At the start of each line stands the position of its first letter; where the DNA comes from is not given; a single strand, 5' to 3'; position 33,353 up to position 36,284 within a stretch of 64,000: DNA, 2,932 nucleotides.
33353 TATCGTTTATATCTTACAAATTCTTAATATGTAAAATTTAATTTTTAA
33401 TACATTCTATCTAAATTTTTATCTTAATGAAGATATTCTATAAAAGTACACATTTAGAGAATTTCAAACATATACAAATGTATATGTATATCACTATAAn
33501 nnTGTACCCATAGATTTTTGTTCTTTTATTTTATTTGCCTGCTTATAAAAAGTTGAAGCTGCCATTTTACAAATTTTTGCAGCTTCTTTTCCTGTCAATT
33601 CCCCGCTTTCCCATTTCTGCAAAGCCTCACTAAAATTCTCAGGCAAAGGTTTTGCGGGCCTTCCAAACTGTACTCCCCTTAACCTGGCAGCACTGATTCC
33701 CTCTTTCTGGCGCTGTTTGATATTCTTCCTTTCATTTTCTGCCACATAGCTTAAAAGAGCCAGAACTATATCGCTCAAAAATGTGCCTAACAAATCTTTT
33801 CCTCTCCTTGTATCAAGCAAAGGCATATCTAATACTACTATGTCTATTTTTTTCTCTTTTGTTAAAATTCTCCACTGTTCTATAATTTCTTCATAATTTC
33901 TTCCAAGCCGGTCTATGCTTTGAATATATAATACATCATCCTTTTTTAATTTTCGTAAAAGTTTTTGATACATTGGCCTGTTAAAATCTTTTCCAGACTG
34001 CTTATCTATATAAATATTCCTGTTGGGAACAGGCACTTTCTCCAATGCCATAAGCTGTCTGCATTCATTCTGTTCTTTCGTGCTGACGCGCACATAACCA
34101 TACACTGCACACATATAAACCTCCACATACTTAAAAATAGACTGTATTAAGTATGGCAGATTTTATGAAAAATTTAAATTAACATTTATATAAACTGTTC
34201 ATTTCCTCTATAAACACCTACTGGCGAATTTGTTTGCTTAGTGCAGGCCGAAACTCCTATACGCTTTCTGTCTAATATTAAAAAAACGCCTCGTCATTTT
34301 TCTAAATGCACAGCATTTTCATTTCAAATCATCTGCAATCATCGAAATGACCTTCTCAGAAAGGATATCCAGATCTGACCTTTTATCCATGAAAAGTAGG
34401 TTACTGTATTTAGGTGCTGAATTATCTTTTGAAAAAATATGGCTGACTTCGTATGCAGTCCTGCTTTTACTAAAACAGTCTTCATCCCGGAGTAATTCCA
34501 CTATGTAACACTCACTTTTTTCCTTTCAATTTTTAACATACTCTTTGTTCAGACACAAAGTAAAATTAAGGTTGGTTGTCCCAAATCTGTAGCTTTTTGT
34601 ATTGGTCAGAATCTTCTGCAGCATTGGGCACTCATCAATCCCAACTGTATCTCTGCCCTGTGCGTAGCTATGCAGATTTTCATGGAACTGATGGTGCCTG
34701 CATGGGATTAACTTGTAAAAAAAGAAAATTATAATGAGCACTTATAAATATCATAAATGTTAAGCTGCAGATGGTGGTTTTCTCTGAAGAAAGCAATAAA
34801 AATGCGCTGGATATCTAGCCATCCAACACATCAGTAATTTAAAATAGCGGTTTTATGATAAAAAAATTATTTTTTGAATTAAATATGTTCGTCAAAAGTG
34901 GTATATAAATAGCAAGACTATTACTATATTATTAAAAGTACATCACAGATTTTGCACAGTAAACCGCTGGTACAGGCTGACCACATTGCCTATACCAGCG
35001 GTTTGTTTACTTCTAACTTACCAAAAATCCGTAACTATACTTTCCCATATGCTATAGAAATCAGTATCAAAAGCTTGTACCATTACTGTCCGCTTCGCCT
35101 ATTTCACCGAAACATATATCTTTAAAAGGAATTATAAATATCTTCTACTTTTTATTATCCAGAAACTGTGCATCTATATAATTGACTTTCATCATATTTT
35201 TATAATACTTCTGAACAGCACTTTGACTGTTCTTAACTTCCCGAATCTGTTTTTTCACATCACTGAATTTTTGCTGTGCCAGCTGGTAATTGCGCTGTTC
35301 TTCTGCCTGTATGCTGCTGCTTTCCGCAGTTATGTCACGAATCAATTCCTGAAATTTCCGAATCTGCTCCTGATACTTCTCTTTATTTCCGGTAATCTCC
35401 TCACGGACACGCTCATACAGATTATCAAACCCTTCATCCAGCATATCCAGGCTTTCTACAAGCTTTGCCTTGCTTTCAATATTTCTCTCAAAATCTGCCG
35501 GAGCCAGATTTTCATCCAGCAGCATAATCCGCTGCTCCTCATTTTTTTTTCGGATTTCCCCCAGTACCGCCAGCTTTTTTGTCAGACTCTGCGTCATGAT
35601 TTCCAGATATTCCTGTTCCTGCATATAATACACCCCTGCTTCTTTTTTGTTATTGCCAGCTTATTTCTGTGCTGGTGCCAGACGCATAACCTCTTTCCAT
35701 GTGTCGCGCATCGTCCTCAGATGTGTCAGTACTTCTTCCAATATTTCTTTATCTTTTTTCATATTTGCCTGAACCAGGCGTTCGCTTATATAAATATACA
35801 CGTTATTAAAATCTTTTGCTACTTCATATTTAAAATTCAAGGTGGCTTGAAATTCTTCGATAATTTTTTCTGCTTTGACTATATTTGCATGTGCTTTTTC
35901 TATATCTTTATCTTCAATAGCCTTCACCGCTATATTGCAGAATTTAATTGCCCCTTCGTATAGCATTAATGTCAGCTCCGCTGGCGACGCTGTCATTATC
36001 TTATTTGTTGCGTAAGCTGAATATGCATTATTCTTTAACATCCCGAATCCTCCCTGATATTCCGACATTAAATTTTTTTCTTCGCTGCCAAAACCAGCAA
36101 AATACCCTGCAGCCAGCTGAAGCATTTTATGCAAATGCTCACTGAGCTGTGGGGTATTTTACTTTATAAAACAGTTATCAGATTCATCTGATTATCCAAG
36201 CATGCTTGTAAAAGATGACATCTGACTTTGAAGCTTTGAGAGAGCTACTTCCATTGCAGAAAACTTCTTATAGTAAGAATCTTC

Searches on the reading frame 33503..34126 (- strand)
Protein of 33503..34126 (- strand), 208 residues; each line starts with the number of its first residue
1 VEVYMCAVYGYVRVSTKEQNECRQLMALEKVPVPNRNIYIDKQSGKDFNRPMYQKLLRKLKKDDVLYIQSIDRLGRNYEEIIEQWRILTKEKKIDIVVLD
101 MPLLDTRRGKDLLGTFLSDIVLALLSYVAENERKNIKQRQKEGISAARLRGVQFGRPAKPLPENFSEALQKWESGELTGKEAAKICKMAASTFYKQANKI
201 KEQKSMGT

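Call 31: search_protein_families(library=pfam, proteins=[window:33503-34126:-], max_evalue=0.0001)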
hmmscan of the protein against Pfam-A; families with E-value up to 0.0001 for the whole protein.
window:33503-34126:- (208 aa): 1 family
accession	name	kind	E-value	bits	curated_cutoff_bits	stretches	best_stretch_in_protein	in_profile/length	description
PF00239.26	Resolvase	-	1.3e-28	100.4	23.3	1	8-152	1-144/145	Resolvase, N terminal domain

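Call 35: search_protein_families(library=ncbifam, proteins=[window:33503-34126:-], max_evalue=0.001)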
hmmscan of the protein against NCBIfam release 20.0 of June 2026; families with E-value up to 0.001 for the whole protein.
window:33503-34126:- (208 aa): 6 families
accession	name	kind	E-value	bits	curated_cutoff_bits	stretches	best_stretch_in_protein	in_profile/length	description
NF041201.1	recomb_XisF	equivalog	1.7e-17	63.6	375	1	9-151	2-140/465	fdxN element excision recombinase XisF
NF009949.0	PRK13413.1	equivalog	7e-14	52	272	1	8-165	2-156/203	master DNA invertase Mpi family serine-type recombinase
NF047344.1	SCCmet_CcrA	equivalog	4.9e-08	32.5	700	1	6-145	2-140/442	cassette chromosome recombinase CcrA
NF033518.0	transpos_IS607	equivalog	0.00018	21.1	110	1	7-99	55-152/187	IS607 family transposase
NF047343.1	SCCmet_CcrB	equivalog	0.00027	19.8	900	1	10-138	11-142/542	cassette chromosome recombinase CcrB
NF049883.1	resolv_YneB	equivalog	0.00036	20.1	175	1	15-148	9-143/211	YneB family resolvase-like protein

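Call 41: find_encoding_contigs(protein=window:33503-34126:-, flank=6000, max_places=10)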
Protein window:33503-34126:- (208 aa): no gene with exactly this product is on record in the collection.

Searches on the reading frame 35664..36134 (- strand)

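Call 54: search_protein_families(library=pfam, proteins=[window:35664-36134:-], max_evalue=0.001)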
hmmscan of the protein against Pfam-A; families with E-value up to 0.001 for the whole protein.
window:35664-36134:- (157 aa): 1 family
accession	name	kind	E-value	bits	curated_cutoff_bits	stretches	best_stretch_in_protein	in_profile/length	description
PF02561.19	FliS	-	2.8e-42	144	26.7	1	38-150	1-115/115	Flagellar protein FliS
